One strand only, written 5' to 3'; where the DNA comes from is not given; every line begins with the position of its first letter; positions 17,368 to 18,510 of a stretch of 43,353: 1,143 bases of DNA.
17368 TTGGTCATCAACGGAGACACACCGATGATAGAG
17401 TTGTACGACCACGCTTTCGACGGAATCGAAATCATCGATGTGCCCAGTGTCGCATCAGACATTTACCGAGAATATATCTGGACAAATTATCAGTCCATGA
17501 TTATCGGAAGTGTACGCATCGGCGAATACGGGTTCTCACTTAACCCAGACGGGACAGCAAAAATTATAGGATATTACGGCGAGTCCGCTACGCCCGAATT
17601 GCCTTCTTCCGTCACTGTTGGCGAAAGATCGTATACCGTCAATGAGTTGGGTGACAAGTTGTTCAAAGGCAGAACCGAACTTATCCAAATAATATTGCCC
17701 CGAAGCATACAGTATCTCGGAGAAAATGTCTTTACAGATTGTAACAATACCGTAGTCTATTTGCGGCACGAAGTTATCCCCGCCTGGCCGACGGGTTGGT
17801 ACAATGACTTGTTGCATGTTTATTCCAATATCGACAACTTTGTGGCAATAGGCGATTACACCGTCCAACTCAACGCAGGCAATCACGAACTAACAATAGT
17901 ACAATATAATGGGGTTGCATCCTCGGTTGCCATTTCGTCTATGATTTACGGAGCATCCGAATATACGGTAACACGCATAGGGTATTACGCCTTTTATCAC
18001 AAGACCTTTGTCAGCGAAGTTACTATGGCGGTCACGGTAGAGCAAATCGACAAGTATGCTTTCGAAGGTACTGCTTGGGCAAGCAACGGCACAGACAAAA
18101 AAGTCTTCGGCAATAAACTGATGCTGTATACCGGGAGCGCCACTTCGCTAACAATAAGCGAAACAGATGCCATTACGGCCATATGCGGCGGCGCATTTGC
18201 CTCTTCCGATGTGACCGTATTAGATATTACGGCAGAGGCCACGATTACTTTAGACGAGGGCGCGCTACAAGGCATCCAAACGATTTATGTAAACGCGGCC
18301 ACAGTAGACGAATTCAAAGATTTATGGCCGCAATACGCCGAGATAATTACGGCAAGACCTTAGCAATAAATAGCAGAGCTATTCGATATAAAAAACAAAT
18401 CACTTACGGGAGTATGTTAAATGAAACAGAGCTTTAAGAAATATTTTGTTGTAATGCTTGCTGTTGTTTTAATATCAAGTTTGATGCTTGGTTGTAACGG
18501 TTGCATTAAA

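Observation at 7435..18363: The giant ORF looks like an in-frame concatenation of whole BspA-type units, because its own C-terminal tail motif recurs internally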

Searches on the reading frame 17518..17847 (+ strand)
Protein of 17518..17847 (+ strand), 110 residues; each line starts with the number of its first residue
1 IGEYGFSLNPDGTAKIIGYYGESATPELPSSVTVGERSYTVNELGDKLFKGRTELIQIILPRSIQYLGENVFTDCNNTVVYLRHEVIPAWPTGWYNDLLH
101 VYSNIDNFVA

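Call 40: search_solved_structures(query=A4, max_evalue=0.1, show_alignments=3)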
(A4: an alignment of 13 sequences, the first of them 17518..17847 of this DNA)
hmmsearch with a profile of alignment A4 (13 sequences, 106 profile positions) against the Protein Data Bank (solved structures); distinct sequences matched with E-value up to 0.1: 50.
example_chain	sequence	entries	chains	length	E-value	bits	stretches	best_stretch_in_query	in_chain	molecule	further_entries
4gt6_A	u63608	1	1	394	6e-46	158.1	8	6-74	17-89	Cell surface protein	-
4fs7_A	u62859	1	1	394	7.7e-36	125.6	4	26-74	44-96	Uncharacterized protein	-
4cp6_A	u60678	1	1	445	7e-27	96.8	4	36-70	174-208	CHOLINE BINDING PROTEIN PCPA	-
6mlx_A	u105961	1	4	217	2e-25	92.1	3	8-74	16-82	Leucine-rich repeat protein TpLRR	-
4h09_A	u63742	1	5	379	7.7e-22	80.6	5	6-73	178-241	Hypothetical leucine rich repeat protein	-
4fdw_A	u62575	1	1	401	7.2e-18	67.9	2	34-69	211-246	leucine rich hypothetical protein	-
4fd0_A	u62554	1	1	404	2.4e-17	66.2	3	27-75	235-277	Leucine rich hypothetical protein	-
4oju_A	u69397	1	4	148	5.3e-14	55.4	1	11-73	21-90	hypothetical leucine rich repeat protein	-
3sb4_A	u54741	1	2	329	7.8e-11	45.3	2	30-73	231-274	Hypothetical leucine rich repeat protein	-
5xnp_A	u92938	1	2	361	2e-05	27.8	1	27-74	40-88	Leucine-rich repeat and fibronectin type-III domain-containing protein 5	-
5xws_A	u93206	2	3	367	2.1e-05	27.8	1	27-74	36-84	Leucine-rich repeat and fibronectin type-III domain-containing protein 5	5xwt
5xnq_A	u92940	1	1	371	2.2e-05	27.7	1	27-74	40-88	Leucine-rich repeat and fibronectin type-III domain-containing protein 5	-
6f2o_A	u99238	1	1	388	2.5e-05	27.5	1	27-74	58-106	Leucine-rich repeat and fibronectin type-III domain-containing protein 5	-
4li2_A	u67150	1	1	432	0.00019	24.7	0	36-74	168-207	Leucine-rich repeat-containing G-protein coupled receptor 4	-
4li1_B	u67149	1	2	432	0.00019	24.7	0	36-74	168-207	Leucine-rich repeat-containing G-protein coupled receptor 4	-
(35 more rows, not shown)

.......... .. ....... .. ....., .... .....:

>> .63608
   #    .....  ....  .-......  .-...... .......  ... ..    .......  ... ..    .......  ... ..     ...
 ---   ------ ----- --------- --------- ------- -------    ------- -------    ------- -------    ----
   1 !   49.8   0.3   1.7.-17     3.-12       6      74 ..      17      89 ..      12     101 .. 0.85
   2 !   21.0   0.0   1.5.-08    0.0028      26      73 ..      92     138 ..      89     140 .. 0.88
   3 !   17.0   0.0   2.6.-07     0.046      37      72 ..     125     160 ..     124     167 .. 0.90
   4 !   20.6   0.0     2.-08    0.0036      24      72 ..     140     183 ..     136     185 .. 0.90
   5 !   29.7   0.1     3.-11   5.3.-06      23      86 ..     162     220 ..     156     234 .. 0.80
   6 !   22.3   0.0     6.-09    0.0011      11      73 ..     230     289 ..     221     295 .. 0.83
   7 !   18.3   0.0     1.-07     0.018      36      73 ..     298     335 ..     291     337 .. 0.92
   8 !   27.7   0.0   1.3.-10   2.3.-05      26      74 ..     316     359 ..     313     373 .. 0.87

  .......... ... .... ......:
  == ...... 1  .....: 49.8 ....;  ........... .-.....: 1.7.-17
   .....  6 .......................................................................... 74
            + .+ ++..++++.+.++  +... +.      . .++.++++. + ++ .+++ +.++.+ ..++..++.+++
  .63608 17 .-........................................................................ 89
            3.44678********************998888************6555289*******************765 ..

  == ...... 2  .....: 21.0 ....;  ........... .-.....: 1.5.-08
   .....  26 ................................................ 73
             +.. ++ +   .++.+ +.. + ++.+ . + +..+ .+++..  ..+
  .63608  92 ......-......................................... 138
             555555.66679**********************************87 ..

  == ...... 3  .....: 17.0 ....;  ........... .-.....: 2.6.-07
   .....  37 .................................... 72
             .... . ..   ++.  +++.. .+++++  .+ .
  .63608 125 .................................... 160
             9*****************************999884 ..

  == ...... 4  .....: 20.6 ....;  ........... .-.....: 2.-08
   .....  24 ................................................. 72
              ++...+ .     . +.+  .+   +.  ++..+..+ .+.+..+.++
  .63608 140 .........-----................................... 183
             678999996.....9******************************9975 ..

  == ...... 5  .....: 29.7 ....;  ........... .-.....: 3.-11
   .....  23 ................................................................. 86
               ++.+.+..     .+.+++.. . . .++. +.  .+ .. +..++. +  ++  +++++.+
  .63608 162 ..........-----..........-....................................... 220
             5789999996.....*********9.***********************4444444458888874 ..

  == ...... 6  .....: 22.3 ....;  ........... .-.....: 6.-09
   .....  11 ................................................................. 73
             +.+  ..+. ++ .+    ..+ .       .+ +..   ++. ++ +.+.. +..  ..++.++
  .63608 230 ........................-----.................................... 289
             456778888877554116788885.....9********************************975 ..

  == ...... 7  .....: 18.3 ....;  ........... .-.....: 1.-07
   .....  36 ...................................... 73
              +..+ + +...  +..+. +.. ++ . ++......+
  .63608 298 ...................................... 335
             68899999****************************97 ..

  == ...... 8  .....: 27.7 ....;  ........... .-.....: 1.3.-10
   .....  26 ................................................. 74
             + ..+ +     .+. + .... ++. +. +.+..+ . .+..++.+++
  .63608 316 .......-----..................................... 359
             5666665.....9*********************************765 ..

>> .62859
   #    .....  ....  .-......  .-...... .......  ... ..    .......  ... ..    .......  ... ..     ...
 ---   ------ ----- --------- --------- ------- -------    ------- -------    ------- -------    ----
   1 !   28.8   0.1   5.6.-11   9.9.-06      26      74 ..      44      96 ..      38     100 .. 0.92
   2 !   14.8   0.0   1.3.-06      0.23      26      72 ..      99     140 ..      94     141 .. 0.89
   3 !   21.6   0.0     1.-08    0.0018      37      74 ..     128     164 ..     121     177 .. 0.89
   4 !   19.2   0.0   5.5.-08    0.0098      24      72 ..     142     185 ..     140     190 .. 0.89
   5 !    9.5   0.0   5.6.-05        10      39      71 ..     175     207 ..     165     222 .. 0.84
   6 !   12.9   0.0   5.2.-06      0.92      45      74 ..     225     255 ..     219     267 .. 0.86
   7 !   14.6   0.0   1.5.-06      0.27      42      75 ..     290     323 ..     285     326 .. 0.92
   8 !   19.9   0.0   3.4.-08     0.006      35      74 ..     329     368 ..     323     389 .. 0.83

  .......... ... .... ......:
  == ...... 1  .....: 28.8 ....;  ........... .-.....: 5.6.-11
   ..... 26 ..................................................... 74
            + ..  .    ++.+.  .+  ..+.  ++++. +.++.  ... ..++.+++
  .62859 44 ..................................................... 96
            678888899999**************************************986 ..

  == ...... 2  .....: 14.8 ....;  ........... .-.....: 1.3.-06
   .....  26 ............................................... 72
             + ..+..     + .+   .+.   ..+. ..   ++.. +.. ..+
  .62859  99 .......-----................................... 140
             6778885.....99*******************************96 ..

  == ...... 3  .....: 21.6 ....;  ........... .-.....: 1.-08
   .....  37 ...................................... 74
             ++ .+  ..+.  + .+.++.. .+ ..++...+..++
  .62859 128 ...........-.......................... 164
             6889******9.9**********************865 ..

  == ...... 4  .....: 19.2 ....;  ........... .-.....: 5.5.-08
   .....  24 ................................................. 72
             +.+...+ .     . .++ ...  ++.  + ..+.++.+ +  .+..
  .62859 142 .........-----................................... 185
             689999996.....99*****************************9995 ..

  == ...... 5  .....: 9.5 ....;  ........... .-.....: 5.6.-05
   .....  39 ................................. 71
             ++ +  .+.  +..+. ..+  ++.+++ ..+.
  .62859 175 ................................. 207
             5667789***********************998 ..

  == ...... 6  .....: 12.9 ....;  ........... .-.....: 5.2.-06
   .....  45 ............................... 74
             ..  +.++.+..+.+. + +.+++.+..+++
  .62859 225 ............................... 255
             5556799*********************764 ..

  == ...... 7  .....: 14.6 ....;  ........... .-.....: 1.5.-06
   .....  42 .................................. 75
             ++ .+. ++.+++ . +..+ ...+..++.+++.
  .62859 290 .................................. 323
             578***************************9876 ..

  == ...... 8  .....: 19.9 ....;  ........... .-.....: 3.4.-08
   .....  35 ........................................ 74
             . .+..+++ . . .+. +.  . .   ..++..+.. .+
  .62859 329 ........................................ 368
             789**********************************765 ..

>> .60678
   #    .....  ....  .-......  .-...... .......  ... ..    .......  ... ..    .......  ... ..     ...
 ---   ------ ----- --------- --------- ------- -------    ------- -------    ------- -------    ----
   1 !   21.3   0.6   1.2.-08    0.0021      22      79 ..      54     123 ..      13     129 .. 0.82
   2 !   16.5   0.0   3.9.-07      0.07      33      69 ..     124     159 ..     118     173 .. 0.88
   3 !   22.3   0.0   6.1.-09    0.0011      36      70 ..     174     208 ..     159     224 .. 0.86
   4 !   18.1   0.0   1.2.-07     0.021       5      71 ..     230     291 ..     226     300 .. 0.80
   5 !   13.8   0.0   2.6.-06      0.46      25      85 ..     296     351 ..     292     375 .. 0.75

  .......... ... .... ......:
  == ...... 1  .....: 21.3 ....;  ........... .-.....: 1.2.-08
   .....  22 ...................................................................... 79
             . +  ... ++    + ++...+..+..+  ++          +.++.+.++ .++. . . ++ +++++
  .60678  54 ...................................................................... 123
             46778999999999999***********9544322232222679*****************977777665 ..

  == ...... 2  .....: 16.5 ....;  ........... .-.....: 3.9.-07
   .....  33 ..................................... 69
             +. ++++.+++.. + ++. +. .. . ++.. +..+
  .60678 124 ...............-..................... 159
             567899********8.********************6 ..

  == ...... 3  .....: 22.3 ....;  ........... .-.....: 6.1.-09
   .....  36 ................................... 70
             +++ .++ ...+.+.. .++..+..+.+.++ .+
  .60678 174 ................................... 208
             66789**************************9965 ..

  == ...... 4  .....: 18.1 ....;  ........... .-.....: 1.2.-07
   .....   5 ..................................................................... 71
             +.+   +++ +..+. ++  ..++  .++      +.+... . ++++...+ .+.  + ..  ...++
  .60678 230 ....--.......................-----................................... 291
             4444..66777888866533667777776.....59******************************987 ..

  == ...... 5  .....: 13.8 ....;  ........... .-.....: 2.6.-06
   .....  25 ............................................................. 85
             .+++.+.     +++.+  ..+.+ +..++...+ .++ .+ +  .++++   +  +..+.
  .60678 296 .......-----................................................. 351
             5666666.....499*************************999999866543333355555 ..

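Call 67: search_protein_families(library=pfam, proteins=[window:17518-17847:+], max_evalue=1)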
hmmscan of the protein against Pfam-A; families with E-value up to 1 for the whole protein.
window:17518-17847:+ (110 aa): 3 families
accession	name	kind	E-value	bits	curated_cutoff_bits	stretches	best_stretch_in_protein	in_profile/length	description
PF13306.12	LRR_5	-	3.1e-05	24.3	27.7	1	40-79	21-60/127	BspA type Leucine rich repeat region (6 copies)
PF13881.12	Rad60-SLD_2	-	0.085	13.4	23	1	67-96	15-43/111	Ubiquitin-2 like Rad60 SUMO-like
PF14075.11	UBN_AB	-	0.19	11.8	25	1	79-96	188-205/211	Ubinuclein conserved middle domain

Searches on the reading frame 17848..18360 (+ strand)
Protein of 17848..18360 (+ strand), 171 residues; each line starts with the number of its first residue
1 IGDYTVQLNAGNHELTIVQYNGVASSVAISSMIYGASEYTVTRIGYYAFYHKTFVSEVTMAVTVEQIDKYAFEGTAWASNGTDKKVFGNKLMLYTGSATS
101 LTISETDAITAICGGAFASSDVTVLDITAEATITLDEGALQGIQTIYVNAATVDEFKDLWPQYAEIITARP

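Call 26: search_protein_representatives(alignment_id=A1)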
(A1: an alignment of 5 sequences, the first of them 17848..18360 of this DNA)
Query: 5 sequences, 194 profile positions. Proteins with E-value up to 0.001 (for the whole library): 376624; up to 1e-10: 254290; up to 1e-30: 88309. The best 150 are listed.
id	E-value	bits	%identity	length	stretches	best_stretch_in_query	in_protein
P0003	0.0e+00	1427.5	-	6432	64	37-97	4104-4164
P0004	0.0e+00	1400.4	-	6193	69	4-98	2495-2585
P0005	0.0e+00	1307.2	-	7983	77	16-99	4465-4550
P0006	0.0e+00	1305.0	-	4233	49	7-97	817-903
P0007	0.0e+00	1295.5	-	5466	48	5-97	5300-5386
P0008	0.0e+00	1272.2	-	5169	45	11-98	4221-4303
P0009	0.0e+00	1247.3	-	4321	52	41-99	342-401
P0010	0.0e+00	1242.9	-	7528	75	25-97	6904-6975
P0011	0.0e+00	1235.4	-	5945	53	38-191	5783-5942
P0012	0.0e+00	1221.7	-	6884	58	21-84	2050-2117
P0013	0.0e+00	1217.8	-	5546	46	6-97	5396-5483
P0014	0.0e+00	1199.5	-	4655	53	16-98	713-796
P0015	0.0e+00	1184.1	-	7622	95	34-98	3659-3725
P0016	0.0e+00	1152.6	-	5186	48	3-104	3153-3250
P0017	0.0e+00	1140.8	-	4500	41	8-142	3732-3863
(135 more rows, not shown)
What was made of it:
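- Closest known: Other giant. Same: Dozens of profile matches per protein (call 26).
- Generality: 376,624 library proteins match the W+T profile at E<=1e-3, and the top 150 are all 2,047-7,983 aa long (call 26).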

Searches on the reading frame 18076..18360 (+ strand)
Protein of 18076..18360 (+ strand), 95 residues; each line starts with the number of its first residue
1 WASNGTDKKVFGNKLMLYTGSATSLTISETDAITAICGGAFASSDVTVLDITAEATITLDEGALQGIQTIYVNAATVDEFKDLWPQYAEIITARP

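Call 38: search_solved_structures(query=A3, max_evalue=10, show_alignments=5)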
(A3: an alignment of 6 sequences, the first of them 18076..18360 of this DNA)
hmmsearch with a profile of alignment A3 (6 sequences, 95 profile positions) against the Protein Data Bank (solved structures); distinct sequences matched with E-value up to 10: 13.
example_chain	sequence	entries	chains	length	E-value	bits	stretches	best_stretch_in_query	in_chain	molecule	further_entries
4fd0_A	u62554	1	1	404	8.8e-08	35.7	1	22-94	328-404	Leucine rich hypothetical protein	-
4fdw_A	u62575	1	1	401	1.7e-07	34.9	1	22-93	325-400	leucine rich hypothetical protein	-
3sb4_A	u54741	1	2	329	8e-05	26.3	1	23-88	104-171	Hypothetical leucine rich repeat protein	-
4gt6_A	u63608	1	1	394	0.0022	21.6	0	31-55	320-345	Cell surface protein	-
5lfn_A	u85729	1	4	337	0.0056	20.3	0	30-69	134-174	Chondroadherin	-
5mx1_A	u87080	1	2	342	0.006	20.2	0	30-69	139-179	Chondroadherin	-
4cp6_A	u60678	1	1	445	0.022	18.5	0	23-65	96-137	CHOLINE BINDING PROTEIN PCPA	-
2lt2_A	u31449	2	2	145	0.022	18.5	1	5-52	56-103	Putative uncharacterized protein | BA42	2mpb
2lz0_A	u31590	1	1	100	0.022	18.4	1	31-94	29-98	Uncharacterized protein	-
4oa3_A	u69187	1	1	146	0.022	18.4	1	5-52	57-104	PROTEIN BA42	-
8w1z_A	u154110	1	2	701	0.27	14.9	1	18-66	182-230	G-protein coupled receptors family 1 profile domain-containing protein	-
4y61_B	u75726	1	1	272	0.52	14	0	23-70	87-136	SLIT and NTRK-like protein 2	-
2v70_A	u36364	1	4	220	0.62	13.8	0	30-69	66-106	SLIT HOMOLOG 2 PROTEIN N-PRODUCT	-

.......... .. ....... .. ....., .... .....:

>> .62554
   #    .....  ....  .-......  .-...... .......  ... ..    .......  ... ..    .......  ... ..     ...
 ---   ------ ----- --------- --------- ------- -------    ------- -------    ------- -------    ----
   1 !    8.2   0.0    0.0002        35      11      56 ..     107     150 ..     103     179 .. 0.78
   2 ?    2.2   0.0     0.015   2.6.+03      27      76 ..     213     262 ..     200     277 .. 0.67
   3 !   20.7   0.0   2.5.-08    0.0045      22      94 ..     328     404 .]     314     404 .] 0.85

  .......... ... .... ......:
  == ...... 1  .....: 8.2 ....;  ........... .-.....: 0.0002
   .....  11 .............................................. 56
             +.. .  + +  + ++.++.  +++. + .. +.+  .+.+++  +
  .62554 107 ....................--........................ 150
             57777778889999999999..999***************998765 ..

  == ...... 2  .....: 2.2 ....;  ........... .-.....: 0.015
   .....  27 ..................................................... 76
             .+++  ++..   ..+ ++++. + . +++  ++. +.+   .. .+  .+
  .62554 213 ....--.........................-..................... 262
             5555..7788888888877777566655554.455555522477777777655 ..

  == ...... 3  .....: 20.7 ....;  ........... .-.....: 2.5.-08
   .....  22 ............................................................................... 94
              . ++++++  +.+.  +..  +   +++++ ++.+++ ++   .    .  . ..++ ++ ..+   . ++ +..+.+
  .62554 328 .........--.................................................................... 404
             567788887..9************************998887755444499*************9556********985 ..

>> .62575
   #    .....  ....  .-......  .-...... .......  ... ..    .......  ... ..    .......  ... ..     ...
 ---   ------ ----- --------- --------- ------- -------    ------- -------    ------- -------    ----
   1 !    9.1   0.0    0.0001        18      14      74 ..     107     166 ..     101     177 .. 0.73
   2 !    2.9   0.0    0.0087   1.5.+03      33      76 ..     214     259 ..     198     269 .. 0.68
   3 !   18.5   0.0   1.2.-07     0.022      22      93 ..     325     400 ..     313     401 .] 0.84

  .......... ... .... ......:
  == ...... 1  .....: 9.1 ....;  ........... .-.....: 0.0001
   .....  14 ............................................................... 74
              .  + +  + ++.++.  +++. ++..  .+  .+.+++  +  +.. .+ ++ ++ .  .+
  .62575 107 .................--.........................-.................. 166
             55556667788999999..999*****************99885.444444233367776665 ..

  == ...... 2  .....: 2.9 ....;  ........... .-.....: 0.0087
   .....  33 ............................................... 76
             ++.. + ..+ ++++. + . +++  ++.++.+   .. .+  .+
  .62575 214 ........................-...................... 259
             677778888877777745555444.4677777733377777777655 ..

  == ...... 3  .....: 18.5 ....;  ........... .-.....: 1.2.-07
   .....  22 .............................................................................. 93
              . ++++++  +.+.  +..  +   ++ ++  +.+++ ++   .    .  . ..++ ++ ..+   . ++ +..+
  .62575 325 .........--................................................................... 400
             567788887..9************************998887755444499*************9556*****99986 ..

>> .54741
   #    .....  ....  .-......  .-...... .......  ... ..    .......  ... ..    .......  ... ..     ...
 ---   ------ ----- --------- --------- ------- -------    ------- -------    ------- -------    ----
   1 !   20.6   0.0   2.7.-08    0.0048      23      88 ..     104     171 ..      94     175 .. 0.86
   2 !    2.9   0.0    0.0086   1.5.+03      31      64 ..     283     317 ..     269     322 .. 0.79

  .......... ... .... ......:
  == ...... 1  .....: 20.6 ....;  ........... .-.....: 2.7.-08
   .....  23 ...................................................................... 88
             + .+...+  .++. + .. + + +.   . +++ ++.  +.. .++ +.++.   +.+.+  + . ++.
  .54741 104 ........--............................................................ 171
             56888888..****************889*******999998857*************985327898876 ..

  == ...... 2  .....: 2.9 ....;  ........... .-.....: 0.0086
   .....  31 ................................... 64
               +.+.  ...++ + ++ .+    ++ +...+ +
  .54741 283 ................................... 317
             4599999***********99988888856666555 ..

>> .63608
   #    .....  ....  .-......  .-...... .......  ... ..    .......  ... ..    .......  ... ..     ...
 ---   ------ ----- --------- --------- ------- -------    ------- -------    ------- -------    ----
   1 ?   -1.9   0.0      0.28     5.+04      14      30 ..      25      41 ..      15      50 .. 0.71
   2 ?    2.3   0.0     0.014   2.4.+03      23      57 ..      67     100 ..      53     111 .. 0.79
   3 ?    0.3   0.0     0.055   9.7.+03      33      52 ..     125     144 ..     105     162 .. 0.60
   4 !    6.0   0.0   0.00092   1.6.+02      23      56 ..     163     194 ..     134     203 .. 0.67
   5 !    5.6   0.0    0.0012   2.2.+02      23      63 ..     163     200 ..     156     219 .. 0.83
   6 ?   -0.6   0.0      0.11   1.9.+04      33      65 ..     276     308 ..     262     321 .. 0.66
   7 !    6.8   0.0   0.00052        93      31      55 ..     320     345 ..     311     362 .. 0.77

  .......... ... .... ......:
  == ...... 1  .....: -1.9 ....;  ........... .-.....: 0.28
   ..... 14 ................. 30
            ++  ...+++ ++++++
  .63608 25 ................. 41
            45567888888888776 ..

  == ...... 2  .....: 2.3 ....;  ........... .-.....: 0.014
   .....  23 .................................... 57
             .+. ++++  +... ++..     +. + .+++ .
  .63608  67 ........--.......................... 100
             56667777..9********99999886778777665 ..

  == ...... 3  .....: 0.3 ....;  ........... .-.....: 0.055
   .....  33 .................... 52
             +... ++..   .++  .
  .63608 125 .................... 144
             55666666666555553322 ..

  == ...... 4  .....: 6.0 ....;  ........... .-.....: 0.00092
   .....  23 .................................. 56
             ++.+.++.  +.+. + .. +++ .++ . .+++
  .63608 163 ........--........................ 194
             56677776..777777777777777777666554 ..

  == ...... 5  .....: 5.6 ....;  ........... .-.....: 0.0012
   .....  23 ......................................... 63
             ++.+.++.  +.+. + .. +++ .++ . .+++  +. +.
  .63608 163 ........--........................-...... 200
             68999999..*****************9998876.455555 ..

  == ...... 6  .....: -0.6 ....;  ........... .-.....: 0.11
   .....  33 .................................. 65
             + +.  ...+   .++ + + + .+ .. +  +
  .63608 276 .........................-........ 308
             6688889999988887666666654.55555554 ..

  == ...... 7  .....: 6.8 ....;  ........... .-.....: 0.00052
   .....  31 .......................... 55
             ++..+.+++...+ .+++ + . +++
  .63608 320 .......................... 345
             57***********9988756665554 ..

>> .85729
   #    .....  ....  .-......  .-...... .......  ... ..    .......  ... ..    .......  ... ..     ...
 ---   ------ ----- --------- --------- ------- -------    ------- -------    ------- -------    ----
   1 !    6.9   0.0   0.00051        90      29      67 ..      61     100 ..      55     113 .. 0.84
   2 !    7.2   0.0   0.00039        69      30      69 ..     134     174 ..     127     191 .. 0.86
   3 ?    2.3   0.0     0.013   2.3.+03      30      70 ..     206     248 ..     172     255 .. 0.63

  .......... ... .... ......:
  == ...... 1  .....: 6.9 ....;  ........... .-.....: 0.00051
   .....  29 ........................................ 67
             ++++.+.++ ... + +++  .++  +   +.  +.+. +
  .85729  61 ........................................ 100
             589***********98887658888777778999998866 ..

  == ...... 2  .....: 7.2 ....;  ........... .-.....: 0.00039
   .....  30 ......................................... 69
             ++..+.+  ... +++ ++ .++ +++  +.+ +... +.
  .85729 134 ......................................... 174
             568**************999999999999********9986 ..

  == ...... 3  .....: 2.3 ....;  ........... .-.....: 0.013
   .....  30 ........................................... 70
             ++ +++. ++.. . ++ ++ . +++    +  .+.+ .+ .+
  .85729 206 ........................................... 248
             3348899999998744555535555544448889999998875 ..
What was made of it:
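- On BspA-type LRR proteins (Pfam LRR_5 / TpLRR class): The window T profile hits 4fd0 at 328-404 of 404 (E 8.8e-8) and 4fdw at 325-400 of 401 (call 38).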

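Call 67: search_protein_families(library=pfam, proteins=[window:18076-18360:+], max_evalue=1)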
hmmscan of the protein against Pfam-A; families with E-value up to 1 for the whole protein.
window:18076-18360:+ (95 aa): 0 families
